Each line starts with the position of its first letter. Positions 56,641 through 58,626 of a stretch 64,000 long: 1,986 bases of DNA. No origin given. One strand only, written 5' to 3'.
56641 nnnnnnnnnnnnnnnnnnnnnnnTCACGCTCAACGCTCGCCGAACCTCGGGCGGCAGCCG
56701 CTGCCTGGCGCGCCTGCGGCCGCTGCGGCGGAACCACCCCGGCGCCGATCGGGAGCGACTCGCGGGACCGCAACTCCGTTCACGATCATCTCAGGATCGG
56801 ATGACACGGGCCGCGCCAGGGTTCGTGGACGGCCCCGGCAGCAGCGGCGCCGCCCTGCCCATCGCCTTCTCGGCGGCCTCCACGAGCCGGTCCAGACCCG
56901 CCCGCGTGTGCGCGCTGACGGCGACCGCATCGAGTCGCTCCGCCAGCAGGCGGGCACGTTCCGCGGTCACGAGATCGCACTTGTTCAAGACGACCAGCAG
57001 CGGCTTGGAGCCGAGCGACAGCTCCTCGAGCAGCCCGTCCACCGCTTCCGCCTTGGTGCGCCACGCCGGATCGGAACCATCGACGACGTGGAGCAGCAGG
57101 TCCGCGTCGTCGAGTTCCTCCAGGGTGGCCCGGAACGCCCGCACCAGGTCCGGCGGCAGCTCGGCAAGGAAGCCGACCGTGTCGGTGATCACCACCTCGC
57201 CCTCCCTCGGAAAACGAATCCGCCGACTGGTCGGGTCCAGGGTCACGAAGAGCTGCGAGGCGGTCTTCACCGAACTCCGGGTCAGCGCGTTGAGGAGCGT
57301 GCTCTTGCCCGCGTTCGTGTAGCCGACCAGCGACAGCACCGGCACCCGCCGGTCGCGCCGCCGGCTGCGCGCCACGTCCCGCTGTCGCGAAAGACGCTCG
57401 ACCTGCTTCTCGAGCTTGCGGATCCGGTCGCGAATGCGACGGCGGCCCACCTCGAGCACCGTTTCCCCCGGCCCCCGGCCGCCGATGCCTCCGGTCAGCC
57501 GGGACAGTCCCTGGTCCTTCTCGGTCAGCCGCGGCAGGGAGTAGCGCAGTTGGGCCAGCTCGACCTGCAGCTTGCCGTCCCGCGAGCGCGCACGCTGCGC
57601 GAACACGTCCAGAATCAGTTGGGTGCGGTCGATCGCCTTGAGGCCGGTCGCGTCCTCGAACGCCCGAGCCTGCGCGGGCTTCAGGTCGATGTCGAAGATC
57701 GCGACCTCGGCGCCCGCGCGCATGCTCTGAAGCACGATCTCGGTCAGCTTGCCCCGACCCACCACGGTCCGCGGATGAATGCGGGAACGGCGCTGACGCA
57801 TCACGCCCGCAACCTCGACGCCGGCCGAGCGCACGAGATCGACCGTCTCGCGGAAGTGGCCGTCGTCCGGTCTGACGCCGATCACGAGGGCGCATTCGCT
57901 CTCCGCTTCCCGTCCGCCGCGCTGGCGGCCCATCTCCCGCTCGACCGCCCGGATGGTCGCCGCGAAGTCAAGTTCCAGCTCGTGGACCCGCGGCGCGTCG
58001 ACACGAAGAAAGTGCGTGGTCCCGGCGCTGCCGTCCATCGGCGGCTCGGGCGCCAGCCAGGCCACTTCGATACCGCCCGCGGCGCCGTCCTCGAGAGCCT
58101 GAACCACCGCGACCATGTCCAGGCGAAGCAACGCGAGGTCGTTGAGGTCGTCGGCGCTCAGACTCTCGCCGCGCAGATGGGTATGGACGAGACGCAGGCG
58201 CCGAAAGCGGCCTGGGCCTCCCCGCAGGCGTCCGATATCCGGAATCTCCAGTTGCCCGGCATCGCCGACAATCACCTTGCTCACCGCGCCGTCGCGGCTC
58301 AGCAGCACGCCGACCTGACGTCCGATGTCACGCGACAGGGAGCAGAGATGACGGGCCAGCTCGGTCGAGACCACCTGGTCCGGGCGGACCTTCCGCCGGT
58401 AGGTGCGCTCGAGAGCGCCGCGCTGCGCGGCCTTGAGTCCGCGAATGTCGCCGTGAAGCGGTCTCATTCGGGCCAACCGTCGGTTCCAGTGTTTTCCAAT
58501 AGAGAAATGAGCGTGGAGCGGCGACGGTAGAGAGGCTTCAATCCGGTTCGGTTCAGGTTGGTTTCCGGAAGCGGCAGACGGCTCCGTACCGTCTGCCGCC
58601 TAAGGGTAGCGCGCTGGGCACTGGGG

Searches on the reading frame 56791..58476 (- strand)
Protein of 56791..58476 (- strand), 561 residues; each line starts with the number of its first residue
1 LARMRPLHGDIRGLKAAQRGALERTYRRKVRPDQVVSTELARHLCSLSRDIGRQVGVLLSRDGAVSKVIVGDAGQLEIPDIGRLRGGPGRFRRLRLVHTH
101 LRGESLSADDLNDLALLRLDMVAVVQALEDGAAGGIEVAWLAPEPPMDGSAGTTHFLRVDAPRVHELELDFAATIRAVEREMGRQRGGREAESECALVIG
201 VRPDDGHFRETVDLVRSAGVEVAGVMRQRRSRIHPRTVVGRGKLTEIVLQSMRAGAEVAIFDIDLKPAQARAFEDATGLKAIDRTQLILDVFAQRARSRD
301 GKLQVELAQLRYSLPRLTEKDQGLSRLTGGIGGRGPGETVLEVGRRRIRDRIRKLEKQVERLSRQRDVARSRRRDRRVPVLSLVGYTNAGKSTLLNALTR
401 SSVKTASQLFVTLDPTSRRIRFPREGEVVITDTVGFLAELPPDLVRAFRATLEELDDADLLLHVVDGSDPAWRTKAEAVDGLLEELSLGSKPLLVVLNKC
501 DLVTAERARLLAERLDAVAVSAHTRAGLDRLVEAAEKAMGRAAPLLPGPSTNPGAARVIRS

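Call 31: search_protein_families(library=pfam, proteins=[window:56791-58476:-], max_evalue=0.001)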
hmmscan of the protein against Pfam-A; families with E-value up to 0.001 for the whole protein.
window:56791-58476:- (561 aa): 9 families
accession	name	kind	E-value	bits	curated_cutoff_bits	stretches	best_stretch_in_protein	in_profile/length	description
PF16360.10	GTP-bdg_M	-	1.8e-27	96.1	29.5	1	295-373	1-79/79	GTP-binding GTPase Middle Region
PF13167.11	GTP-bdg_N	-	7.6e-24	84.5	25.4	1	208-293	4-89/89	GTP-binding GTPase N-terminal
PF01926.29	MMR_HSR1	-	7.7e-22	78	21.9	1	382-499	3-113/113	50S ribosome-binding GTPase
PF02421.24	FeoB_N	-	5.9e-07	29.6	27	1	382-533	4-154/156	Ferrous iron transport protein B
PF16897.10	MMR_HSR1_Xtn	-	7.6e-06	26.3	35.2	1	492-534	57-99/106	C-terminal region of MMR_HSR1 domain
PF00025.27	Arf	-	2.2e-05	24.5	22.3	1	377-521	14-146/174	ADP-ribosylation factor family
PF00350.29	Dynamin_N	-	0.00011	22.7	27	0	383-416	3-36/168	Dynamin family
PF13191.12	AAA_16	-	0.0002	22.3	32.6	1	369-517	16-158/167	AAA ATPase domain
PF03193.22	RsgA_GTPase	-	0.00026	21.3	30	0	350-405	77-133/174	RsgA GTPase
